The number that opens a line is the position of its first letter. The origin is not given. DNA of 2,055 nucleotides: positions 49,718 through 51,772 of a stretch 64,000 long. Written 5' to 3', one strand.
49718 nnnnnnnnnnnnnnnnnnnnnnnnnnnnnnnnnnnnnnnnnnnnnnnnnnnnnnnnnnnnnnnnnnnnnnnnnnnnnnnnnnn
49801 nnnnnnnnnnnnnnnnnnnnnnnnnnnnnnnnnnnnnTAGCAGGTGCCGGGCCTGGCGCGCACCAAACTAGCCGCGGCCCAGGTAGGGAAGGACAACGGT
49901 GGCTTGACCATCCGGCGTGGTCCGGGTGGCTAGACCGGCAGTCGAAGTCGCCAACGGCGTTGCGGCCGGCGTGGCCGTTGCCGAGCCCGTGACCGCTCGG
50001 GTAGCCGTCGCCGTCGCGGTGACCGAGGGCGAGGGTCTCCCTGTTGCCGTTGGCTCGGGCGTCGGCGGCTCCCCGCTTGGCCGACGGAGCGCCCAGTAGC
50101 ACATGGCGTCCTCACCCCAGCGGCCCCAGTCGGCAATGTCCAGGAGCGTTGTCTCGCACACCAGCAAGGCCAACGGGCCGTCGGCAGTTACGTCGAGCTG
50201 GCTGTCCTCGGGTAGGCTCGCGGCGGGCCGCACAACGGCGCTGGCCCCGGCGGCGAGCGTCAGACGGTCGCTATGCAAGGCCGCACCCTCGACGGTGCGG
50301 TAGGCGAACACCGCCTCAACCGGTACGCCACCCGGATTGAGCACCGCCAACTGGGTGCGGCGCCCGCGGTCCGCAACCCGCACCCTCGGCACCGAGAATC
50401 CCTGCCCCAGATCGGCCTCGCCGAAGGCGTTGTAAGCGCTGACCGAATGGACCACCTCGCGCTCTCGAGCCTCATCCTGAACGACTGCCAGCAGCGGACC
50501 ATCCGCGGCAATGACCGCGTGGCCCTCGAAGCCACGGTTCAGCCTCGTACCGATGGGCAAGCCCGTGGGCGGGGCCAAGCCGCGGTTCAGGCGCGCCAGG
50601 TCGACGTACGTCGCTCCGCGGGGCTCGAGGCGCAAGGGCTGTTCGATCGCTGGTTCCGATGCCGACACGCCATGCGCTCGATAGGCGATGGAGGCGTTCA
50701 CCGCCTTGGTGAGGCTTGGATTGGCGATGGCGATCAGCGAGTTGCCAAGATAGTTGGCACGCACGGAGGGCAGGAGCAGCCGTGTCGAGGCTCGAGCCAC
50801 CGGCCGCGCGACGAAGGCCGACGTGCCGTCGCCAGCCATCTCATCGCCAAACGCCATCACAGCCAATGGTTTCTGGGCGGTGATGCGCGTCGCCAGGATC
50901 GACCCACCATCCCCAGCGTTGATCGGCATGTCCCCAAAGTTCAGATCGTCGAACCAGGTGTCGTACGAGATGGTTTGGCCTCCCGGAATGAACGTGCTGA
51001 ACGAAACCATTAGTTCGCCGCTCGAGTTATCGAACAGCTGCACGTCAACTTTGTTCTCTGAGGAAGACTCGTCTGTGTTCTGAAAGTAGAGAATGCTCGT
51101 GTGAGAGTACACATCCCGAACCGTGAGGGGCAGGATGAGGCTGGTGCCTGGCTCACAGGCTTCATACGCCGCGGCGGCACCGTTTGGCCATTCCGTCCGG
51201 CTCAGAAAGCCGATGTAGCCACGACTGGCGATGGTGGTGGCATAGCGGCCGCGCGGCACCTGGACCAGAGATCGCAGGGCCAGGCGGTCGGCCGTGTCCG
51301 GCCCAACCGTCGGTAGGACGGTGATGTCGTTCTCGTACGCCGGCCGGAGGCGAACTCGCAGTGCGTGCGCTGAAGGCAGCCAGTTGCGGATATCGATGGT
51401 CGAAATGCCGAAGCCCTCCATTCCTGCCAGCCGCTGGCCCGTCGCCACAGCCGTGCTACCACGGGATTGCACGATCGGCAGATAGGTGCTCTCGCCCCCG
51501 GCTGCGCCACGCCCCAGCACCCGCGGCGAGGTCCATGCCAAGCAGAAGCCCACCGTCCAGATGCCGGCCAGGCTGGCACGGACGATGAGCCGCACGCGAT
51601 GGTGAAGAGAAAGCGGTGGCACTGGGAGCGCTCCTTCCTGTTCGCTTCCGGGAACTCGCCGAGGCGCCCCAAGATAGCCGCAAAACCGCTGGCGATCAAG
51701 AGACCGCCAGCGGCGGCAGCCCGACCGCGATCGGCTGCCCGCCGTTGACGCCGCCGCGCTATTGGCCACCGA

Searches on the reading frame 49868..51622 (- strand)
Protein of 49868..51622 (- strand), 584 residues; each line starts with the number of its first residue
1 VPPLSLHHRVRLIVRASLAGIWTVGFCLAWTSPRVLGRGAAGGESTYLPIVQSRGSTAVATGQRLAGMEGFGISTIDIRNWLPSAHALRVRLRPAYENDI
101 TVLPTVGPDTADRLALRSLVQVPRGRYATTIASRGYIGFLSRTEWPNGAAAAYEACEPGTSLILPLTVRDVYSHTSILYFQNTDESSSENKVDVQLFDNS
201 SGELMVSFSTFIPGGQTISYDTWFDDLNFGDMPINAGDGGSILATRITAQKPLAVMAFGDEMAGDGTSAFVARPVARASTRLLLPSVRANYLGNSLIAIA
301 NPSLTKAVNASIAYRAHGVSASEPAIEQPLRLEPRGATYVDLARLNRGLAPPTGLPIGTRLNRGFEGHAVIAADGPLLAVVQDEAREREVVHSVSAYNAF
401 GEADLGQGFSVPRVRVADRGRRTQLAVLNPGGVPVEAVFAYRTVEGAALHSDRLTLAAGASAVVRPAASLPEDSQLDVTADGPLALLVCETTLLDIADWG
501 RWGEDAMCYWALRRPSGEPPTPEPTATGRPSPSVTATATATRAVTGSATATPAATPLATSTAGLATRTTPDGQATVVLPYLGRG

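Call 5: search_protein_families(library=pfam, proteins=[window:49868-51622:-], max_evalue=0.01)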
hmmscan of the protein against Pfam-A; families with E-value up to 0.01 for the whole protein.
window:49868-51622:- (584 aa): 0 families

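Call 9: search_protein_families(library=ncbifam, proteins=[window:49868-51622:-], max_evalue=10)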
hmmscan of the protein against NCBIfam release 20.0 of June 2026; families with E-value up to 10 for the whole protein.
window:49868-51622:- (584 aa): 0 families

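Call 19: find_homologous_proteins(query=window:49868-51622:-, max_evalue=0.001)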
Query window:49868-51622:- (584 aa): 10 proteins with E <= 0.001 among 8000 candidates.
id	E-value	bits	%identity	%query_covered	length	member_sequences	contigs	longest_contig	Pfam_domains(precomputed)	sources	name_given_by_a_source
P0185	0.0e+0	1288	100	100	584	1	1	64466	-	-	-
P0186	1.0e-236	805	70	93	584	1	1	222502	-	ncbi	-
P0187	6.9e-118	413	44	90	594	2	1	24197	-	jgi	-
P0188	2.8e-89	318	45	59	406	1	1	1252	PF18986.6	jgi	jgi:hypothetical protein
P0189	1.5e-62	230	39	67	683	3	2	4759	-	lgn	-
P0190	4.6e-62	229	38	67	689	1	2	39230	-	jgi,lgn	jgi:hypothetical protein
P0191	1.1e-59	221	36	67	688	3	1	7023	-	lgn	-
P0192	9.5e-59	218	36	73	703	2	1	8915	-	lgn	-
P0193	2.3e-58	216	37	73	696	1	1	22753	-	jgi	jgi:hypothetical protein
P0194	1.5e-39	154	34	73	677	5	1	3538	-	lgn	-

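Call 21: find_encoding_contigs(protein=P0186, flank=10000, max_places=3)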
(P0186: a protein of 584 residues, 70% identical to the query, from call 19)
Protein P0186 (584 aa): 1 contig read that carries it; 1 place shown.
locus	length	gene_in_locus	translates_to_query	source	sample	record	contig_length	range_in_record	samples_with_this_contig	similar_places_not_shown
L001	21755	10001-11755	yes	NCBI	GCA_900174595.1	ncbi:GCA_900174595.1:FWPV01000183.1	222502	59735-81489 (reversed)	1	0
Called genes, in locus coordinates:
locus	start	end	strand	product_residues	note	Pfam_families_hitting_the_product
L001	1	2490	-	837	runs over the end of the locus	PF01751:Toprim, PF01131:Topoisom_bac, PF13368:Toprim_C_rpt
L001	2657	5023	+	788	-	PF08309:LVIVD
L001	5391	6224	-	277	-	PF18761:Heliorhodopsin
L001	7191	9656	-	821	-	-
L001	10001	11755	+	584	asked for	-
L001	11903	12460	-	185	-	PF01476:LysM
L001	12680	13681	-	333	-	PF01379:Porphobil_deam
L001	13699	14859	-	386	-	PF03816:LytR_cpsA_psr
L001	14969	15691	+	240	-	PF04199:Cyclase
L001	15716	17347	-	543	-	PF00171:Aldedh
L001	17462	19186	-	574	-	PF02771:Acyl-CoA_dh_N, PF02770:Acyl-CoA_dh_M, PF00441:Acyl-CoA_dh_1, PF08028:Acyl-CoA_dh_2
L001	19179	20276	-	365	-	PF01012:ETF, PF00766:ETF_alpha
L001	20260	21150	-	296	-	PF01012:ETF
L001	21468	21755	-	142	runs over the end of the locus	PF02566:OsmC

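Call 54: predict_structure(alignment_id=A3)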
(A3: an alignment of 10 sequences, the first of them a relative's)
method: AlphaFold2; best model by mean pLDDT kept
length: 584 residues; sequences in the alignment: 10
mean_pLDDT: 78.4   pTM: 0.78
mean pLDDT of the five models: 78.4, 75.5, 75.1, 74.3, 70.6
residues with pLDDT >= 90: 277; 70-90: 157; 50-70: 30; < 50: 120
segments of 3 or more residues with pLDDT < 50: 1-42, 57-66, 500-502, 522-584
pLDDT, mean of each block of 10 residues (from residue 1): 37 45 44 27 73 66 52 89 90 83 90 89 88 86 83 91 94 89 92 94 92 92 87 82 96 92 78 96 94 89 97 96 95 95 90 87 87 98 82 89 94 80 93 97 87 97 90 90 95 61 70 73 42 32 34 33 36 45 35
secondary structure, 60 per line:
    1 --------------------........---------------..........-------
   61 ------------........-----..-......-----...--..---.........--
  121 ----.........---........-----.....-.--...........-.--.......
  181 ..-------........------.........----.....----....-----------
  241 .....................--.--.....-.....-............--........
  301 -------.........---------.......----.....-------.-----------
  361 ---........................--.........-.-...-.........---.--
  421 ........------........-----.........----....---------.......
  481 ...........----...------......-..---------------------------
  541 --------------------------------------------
elements in order: H21-28 E44-53 E73-80 E89-94 E100-102 E110-115 E125-133 E137-144 E150-154 E159-169 E174-182 E190-197 E204-212 E217-221 H226-229 E241-261 E267-271 E279-290 E293-300 E308-316 E326-332 E337-341 E364-387 E390-398 E406-414 E421-428 E435-442 E448-456 E461-464 E474-491 E505-510

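Call 57: fold_search(model_id=the predicted structure, library=pdb)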
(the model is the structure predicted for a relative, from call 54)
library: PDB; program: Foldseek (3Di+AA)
matches with E <= 10: 944; with E <= 0.001: 21
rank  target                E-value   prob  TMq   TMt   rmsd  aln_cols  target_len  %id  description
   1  7b2m_A                5.5e-06  0.80  0.11  0.10  19.8       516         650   11  Cryo-EM structure of complement C4b in complex with nanobody E3 (released 2022-03-02)
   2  7ad7_B                1.7e-05  0.84  0.14  0.13  24.5       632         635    9  Crystal structure of human complement C5 in complex with the K8 bovine knob domain peptide. (released 2021-03-10)
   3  6xi3                  3.7e-05  0.54  0.09  0.13  41.7       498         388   13  Crystal structure of tetra-tandem repeat in extending region of large adhesion protein (released 2020-10-14)
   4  3cu7_B                1.1e-04  0.33  0.11  0.06  21.8       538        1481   10  Human Complement Component 5 (released 2008-06-10)
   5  9u61_E                1.2e-04  0.35  0.11  0.06  27.6       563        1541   10  CP/MBL pathways C3 convertase C4b2a and C3 complex (released 2026-01-14)
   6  7o7q_A                1.3e-04  0.35  0.11  0.06  24.4       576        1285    8  (h-alpha2M)4 trypsin-activated state (released 2022-04-13)
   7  3cu7_A                1.3e-04  0.30  0.11  0.06  21.8       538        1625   10  Human Complement Component 5 (released 2008-06-10)
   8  8cml_E                1.4e-04  0.38  0.12  0.12  23.3       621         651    8  Cryo-EM structure of complement C5 in complex with nanobodies UNbC5-1 and UNbC5-2 (released 2023-09-27)
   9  7o7n_A                1.7e-04  0.38  0.12  0.07  24.5       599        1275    6  (h-alpha2M)4 semiactivated I state (released 2022-04-13)
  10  7ad6_B                1.9e-04  0.47  0.13  0.12  27.1       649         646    7  Crystal structure of human complement C5 in complex with the K92 bovine knob domain peptide. (released 2021-03-10)
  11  8yrm_A                2.1e-04  0.35  0.11  0.13  30.0       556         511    8  Iota toxin Ib pore serine-clamp mutant (released 2025-03-26)
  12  9jsg                  2.2e-04  0.30  0.11  0.12  36.1       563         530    8  Clostridium perfringens iota toxin pore Ib in pore state (released 2025-05-14)
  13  8v29_C                2.5e-04  0.18  0.09  0.07  32.4       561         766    7  Cryo-EM structure of human type I OSM receptor complex: model for full extracellular assembly (released 2024-11-20)
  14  4e0s_A                3.6e-04  0.38  0.13  0.06  26.1       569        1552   10  Crystal Structure of C5b-6 (released 2012-04-18)
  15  5hcc_B                4.4e-04  0.35  0.12  0.11  24.3       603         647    8  Ternary complex of human Complement C5 with Ornithodoros moubata OmCI and Dermacentor andersoni RaCI3. (released 2016-03-30)
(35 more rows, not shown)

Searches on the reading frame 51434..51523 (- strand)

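Call 10: search_protein_families(library=ncbifam, proteins=[window:51434-51523:-], max_evalue=10)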
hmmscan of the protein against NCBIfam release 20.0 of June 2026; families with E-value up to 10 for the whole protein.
seq(30 aa): 1 family
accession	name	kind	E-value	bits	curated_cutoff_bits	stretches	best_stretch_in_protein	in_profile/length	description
NF038165.1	garvicinKS_B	subfamily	0.019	15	35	1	2-14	11-23/31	GatB family leaderless bacteriocin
